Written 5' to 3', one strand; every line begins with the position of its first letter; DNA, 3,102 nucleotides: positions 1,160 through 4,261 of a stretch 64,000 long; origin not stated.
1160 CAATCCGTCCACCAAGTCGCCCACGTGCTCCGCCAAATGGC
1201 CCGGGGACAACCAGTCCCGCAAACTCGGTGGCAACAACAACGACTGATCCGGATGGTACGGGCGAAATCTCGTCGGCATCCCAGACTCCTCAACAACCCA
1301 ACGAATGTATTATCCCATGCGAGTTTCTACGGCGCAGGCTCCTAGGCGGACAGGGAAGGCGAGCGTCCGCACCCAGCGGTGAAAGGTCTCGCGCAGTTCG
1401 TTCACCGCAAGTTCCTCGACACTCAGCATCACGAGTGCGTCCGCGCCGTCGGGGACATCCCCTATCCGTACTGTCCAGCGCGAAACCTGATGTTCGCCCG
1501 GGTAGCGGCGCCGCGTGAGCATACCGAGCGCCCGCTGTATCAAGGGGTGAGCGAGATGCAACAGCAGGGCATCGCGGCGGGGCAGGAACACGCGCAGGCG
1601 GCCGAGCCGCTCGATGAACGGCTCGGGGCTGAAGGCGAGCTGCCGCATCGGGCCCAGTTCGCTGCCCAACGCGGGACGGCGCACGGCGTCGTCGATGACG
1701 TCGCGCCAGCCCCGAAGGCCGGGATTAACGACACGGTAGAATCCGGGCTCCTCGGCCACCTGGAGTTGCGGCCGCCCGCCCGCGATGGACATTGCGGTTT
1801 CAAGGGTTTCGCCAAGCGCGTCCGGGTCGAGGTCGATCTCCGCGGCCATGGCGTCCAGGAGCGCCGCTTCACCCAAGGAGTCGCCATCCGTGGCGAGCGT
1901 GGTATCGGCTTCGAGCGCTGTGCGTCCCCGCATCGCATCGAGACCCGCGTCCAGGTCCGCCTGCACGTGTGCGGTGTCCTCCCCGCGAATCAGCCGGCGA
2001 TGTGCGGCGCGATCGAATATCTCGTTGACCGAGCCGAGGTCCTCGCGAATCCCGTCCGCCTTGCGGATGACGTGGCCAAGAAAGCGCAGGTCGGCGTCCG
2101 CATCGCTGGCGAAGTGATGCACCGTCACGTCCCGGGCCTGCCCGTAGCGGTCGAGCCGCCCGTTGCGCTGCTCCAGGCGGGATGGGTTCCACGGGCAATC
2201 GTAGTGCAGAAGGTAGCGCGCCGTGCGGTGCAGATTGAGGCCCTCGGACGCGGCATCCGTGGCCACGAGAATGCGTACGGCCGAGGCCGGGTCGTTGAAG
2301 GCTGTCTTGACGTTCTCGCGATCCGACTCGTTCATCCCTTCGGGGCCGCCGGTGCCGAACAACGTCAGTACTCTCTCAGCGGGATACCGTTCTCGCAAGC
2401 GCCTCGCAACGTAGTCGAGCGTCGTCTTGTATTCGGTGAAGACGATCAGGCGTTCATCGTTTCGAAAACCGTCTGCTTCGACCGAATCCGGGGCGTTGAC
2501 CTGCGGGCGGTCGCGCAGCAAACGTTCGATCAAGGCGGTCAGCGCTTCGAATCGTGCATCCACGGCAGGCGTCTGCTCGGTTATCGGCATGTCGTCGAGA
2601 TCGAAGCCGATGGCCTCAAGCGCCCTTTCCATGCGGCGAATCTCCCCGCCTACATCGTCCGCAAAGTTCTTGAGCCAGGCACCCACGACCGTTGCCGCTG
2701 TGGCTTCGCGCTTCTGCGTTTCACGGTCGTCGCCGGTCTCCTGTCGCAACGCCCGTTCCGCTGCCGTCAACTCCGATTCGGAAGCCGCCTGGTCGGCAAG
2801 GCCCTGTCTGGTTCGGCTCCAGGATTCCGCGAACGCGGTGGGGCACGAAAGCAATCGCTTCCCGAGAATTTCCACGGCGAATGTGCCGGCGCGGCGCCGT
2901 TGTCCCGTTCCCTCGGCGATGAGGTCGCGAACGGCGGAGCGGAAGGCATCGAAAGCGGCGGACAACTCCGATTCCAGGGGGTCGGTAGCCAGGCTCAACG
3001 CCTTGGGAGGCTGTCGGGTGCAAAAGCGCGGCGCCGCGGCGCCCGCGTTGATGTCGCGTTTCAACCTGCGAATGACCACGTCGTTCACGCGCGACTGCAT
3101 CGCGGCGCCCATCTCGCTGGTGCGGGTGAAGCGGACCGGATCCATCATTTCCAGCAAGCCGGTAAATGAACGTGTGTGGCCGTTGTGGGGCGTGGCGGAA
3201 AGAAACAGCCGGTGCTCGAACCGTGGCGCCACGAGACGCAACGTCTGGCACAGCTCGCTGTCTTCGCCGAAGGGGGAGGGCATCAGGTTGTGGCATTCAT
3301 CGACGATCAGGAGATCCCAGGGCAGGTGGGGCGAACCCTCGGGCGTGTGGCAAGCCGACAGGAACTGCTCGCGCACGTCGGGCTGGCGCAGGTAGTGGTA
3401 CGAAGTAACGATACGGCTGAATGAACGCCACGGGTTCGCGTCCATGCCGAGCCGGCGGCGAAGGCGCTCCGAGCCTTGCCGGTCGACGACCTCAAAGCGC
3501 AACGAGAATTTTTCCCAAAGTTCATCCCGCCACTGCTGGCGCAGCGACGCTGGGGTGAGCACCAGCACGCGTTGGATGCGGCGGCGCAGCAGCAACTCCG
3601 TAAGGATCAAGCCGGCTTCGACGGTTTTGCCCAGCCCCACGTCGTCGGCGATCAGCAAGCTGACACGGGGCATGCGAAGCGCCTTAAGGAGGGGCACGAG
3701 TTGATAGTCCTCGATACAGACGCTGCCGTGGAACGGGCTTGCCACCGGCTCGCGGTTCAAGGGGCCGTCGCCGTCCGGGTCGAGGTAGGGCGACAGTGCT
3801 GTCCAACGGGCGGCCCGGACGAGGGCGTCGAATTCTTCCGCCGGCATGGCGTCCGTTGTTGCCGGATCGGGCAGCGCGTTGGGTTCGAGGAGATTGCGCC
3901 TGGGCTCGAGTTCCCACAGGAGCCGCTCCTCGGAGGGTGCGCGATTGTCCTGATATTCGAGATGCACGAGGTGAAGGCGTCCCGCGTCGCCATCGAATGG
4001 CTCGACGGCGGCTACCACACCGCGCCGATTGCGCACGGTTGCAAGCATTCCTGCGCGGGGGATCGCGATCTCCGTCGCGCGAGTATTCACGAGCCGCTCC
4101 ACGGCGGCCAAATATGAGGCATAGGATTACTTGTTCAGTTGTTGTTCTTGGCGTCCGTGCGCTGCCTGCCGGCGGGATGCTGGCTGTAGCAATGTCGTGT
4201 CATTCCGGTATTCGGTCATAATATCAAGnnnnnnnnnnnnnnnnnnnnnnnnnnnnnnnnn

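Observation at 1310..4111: Defence-type SNF2 helicase (DrmD-like) whose 3' end abuts an IS1182-family element; the rest of its system may lie off-window or be lost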

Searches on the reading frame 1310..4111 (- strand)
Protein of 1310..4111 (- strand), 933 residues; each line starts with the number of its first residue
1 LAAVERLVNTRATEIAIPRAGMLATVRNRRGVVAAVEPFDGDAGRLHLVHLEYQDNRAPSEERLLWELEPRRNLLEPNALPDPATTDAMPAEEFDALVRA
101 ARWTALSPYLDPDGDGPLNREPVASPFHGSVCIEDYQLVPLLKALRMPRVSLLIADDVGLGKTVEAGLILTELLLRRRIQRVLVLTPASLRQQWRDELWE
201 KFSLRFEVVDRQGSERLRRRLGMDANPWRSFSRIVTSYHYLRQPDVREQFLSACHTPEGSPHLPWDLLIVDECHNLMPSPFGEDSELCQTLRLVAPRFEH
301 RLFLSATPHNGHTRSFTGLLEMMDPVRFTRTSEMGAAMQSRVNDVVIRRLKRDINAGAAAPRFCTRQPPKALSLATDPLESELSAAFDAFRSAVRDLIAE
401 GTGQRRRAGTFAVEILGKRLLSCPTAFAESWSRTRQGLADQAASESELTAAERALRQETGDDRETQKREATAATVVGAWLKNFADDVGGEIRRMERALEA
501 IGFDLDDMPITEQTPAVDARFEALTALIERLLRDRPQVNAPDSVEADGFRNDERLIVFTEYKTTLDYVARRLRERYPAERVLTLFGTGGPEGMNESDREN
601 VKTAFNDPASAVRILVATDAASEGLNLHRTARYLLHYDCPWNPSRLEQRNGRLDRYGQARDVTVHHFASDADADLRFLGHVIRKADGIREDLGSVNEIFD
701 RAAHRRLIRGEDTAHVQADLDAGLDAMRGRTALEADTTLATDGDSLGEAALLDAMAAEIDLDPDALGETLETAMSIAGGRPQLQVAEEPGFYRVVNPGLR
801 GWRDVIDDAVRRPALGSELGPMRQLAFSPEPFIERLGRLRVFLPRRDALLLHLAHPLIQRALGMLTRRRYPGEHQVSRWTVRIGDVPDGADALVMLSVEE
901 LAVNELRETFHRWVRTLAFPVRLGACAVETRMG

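Call 3: search_protein_families(library=pfam, proteins=[window:1310-4111:-], max_evalue=0.01)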
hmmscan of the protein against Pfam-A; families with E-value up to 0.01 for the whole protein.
window:1310-4111:- (933 aa): 4 families
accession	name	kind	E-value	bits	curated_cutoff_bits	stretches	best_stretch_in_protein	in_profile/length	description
PF00271.37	Helicase_C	-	1e-16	61.6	23.5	1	550-657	13-110/110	Helicase conserved C-terminal domain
PF00176.29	SNF2-rel_dom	-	7.8e-16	58.4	24.9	1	147-332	15-187/290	SNF2-related domain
PF04851.21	ResIII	-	4.7e-06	27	22.5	1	151-309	25-163/164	Type III restriction enzyme, res subunit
PF00270.35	DEAD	-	1e-05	25.7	26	1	151-309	16-161/167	DEAD/DEAH box helicase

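Call 4: search_protein_families(library=padloc, proteins=[window:1310-4111:-], max_evalue=0.01)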
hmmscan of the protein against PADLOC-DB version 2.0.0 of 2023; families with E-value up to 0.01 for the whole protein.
window:1310-4111:- (933 aa): 48 families (the best 25 are shown)
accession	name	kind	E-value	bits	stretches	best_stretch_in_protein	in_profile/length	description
PDLC02621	DrmD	-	1.4e-192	640.6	1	12-892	7-847/1040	DrmD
PDLC02572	DrmA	-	3.7e-142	473.4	1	16-894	12-851/1043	DrmA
PDLC02632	DrmD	-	2.6e-117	391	1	14-665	12-634/662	DrmD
PDLC02633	DrmD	-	5.9e-110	366.6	1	12-780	6-758/839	DrmD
PDLC02624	DrmD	-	8.6e-77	257.1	2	170-458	2-286/652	DrmD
PDLC02622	DrmD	-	1.6e-74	249.3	1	14-424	12-410/422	DrmD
PDLC02504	BrxHI|BrxHII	-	1.1e-70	236.7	1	131-698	108-623/971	BrxHII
PDLC00659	HmaA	-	1.5e-65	219.8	1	152-660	125-614/1176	SNF2 helicase / DEAD-box helicase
PDLC02500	BrxHI|BrxHII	-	8.6e-62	207.9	1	123-688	81-605/933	BrxHI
PDLC02623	DrmD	-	1.3e-52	176.8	2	551-701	528-669/1040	DrmD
PDLC02853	DpdE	-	1.6e-47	160.1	1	133-697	98-641/985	DpdE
PDLC02840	DpdE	-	6.5e-44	148.5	3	513-674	516-672/1091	DpdE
PDLC02620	DrmD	-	1.3e-42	143.9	2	144-439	112-393/1060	DrmD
PDLC02843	DpdE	-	3e-42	142.6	2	133-330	159-319/1091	DpdE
PDLC02619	DrmD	-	4.2e-39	132.4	2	151-329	52-214/872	DrmD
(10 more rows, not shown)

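Call 6: find_encoding_contigs(protein=window:1310-4111:-, flank=10000, max_places=10)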
Protein window:1310-4111:- (933 aa): no gene with exactly this product is on record in the collection.

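Call 7: search_protein_families(library=ncbifam, proteins=[window:1310-4111:-], max_evalue=0.001)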
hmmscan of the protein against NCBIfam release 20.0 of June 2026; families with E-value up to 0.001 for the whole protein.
window:1310-4111:- (933 aa): 11 families
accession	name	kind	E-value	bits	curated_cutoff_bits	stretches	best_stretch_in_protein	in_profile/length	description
NF038317.1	DISARM_DrmD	equivalog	9.5e-196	653.2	610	1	18-890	2-830/1021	DISARM system SNF2-like helicase DrmD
NF041062.1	DpdE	equivalog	7.8e-63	212.8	500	2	131-339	152-326/1048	protein DpdE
NF003426.0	PRK04914.1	equivalog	5.9e-45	153.9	576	2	148-334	171-342/959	RNA polymerase-associated protein RapA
NF038318.1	DISARM_DrmD_b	equivalog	2.8e-39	134.9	950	2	151-329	49-211/868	DISARM system SNF2-like helicase DrmD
NF042964.1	phospholipD_antiphage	equivalog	2.4e-36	125.4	1100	2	548-661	680-794/895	phospholipase D-like domain-containing anti-phage protein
NF058637.1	helic_SCO1167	equivalog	2.5e-19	68.9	1200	2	551-670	778-888/932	SCO1167/SCO6262 family helicase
NF053675.1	pilus_reg_Snf2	equivalog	1.6e-15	56.4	1100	2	147-245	601-690/1029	pilus expression-regulating Snf2 family helicase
NF010337.0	PRK13766.1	equivalog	3.1e-11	42.1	610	1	520-704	332-513/781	Hef nuclease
NF041790.1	anti-phage_ZorD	equivalog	3.8e-10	38.4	1500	1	551-665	921-1033/1035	type I Zorya anti-phage system protein ZorD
NF053631.1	RNA_helic_CshA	equivalog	6.7e-05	21.9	646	1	552-659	237-334/434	degradosome RNA helicase CshA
NF008744.0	PRK11776.1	equivalog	7.2e-05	21.5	524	1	553-659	243-339/460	ATP-dependent RNA helicase DbpA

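Call 9: find_homologous_proteins(query=window:1310-4111:-, max_evalue=1e-30)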
Query window:1310-4111:- (933 aa): 5449 proteins with E <= 1e-30 among 8000 candidates; the best 120 are listed.
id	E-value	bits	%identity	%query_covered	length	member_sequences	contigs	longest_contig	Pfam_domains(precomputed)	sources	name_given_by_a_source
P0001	0.0e+0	2001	97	98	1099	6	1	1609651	PF00270.36,PF00176.30,PF00271.38,PF04851.22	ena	-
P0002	0.0e+0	1860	91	97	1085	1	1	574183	PF00270.36,PF00176.30,PF00271.38,PF04851.22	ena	-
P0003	0.0e+0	1826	89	97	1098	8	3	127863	PF00270.36,PF00176.30,PF00271.38,PF04851.22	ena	-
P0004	0.0e+0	1804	88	97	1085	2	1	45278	PF00270.36,PF00176.30,PF00271.38,PF04851.22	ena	-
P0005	0.0e+0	1748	88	94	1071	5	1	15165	PF00270.36,PF00176.30,PF00271.38,PF04851.22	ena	-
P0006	0.0e+0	1624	81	98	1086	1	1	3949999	PF00270.36,PF00176.30,PF00271.38,PF04851.22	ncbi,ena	-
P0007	0.0e+0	1611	81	57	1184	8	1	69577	PF00270.36,PF00176.30,PF00271.38,PF04851.22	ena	-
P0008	0.0e+0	1602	77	98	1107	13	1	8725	PF00176.30,PF00271.38,PF04851.22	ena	-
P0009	0.0e+0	1593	79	97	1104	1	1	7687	PF00270.36,PF00176.30,PF00271.38,PF04851.22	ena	-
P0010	0.0e+0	1583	78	97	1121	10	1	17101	PF00270.36,PF00176.30,PF00271.38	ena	-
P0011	0.0e+0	1582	77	99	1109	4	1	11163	PF00270.36,PF00176.30,PF00271.38,PF04851.22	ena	-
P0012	0.0e+0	1578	76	99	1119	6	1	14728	PF00270.36,PF00176.30,PF00271.38,PF04851.22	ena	-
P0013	0.0e+0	1577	78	98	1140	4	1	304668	PF00270.36,PF00176.30,PF00271.38,PF04851.22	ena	-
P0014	0.0e+0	1576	78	98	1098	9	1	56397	PF00270.36,PF00176.30,PF00271.38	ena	-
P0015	0.0e+0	1572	78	97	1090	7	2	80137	PF00176.30,PF00271.38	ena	-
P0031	0.0e+0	1553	76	98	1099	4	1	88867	PF00270.36,PF00176.30,PF00271.38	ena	-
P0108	0.0e+0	1496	75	98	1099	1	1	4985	PF00270.36,PF00176.30,PF00271.38,PF04851.22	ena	-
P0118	0.0e+0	1480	74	99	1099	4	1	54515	PF00270.36,PF00176.30,PF00271.38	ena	-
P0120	0.0e+0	1477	75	97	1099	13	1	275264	PF00176.30,PF00271.38,PF04851.22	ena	-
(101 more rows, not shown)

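Call 11: find_encoding_contigs(protein=P0001, flank=10000, max_places=4)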
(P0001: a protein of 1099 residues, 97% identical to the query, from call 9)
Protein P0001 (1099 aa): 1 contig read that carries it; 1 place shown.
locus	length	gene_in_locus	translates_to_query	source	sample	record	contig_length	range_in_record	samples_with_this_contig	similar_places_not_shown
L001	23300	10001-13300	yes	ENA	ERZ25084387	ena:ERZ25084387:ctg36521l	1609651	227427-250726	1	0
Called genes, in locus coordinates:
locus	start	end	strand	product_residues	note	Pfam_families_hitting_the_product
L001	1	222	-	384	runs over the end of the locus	PF04909:Amidohydro_2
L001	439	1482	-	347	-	-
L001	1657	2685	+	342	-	PF19649:DUF6152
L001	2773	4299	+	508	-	PF00149:Metallophos (weak), PF09423:PhoD (faint)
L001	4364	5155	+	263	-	-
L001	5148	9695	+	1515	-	-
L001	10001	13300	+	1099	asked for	PF00176:SNF2-rel_dom, PF00270:DEAD (faint), PF04851:ResIII (faint), PF00271:Helicase_C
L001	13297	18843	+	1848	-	PF07669:Eco57I (weak)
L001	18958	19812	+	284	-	PF07505:DUF5131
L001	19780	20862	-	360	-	-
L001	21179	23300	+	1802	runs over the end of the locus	PF00270:DEAD, PF00271:Helicase_C, PF09369:MZB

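Call 14: find_related_loci(query=window:1310-4090:-, collection=genome_contigs, flank=10000)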
Query window:1310-4090:- (926 aa) in genome_contigs; peptide patterns used: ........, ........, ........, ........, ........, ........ (x = any residue, [..] = any of these).
162 stretches matched a pattern; 121 encode a relative of the query (tblastn E <= 1e-3); the best 80 are kept; 80 distinct loci.
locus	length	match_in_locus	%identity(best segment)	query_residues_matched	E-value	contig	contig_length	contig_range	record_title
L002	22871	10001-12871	78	6-917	0e+0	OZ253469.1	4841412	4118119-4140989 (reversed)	MAG: Candidatus Azotimanducaceae bacterium isolate 0d336ec1-7821-4be5-a928-cec4cb1b8f81 genome assembly, chromosome: 1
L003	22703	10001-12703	81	5-917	0e+0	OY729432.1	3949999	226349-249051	MAG: Candidatus Binatia bacterium isolate b65fbbe8-1638-4b94-9072-1473f084fbf4 genome assembly, chromosome: 1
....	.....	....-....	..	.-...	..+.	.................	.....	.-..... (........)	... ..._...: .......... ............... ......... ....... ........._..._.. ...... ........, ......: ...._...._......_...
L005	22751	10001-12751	75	9-915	0e+0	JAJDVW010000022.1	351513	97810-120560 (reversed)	MAG: Pseudomonadales bacterium isolate jk18x22bins.7 k141_612460, whole genome shotgun sequence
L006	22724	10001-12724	76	10-917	0e+0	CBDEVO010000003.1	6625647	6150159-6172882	MAG: Vicinamibacterales bacterium isolate af2fa338-4f39-4c0d-83fa-ec8062318583 genome assembly, contig: contig_3, whole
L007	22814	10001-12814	73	1-917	0e+0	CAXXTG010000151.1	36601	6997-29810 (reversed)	MAG: Vicinamibacterales bacterium isolate cdfb1a10-b860-4899-88b7-affdfcb54827 genome assembly, contig: contig_151, whol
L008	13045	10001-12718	74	3-917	0e+0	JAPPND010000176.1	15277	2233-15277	MAG: Gammaproteobacteria bacterium isolate RHO3_bin_63 NODE_5630_length_15277_cov_24.998292, whole genome shotgun sequen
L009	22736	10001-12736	75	9-917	0e+0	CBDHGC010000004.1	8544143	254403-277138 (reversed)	MAG: Vicinamibacterales bacterium isolate 2255f9a4-9ab0-4a79-b16a-ed87816e7612 genome assembly, contig: contig_4, whole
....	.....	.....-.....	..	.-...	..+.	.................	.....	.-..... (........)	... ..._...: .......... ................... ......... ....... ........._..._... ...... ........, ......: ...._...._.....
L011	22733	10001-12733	75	10-917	0e+0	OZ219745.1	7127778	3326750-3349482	MAG: Vicinamibacterales bacterium isolate d5a9b4ee-eb88-4731-bb2c-80bf662b4d04 genome assembly, chromosome: 2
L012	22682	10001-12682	77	10-917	0e+0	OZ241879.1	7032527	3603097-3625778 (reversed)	MAG: Spirochaetia bacterium isolate 33422d00-efb0-4b49-bd16-f937cda21374 genome assembly, chromosome: 1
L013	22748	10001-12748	75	5-917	0e+0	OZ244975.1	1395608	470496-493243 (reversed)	MAG: Vicinamibacterales bacterium isolate 759df215-7f35-4b58-97f0-56a84cd7420d genome assembly, chromosome: 1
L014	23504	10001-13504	75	10-917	0e+0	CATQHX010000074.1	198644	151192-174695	MAG: Vicinamibacterales bacterium isolate b531ce64-1057-46bd-a004-e227214a256a genome assembly, contig: contig_74, whole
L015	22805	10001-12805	74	6-920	0e+0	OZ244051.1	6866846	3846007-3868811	MAG: Vicinamibacterales bacterium isolate 8ba7f8d7-3fc5-437a-86da-c0f89745c60d genome assembly, chromosome: 1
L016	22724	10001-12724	77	5-918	0e+0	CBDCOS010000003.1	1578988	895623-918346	MAG: uncultured Candidatus Binatia bacterium isolate b8bb52a1-eb1f-432d-8f15-544989f8edd8 genome assembly, contig: conti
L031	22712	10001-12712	70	8-918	0e+0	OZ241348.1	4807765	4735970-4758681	MAG: Candidatus Azotimanducaceae bacterium isolate a9db2f7b-e227-4142-b8f7-1613535697ad genome assembly, chromosome: 1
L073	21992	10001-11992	76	1-637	0e+0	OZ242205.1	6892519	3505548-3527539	MAG: Vicinamibacterales bacterium isolate eeb0043e-0032-4cf8-a264-719f6bba5173 genome assembly, chromosome: 1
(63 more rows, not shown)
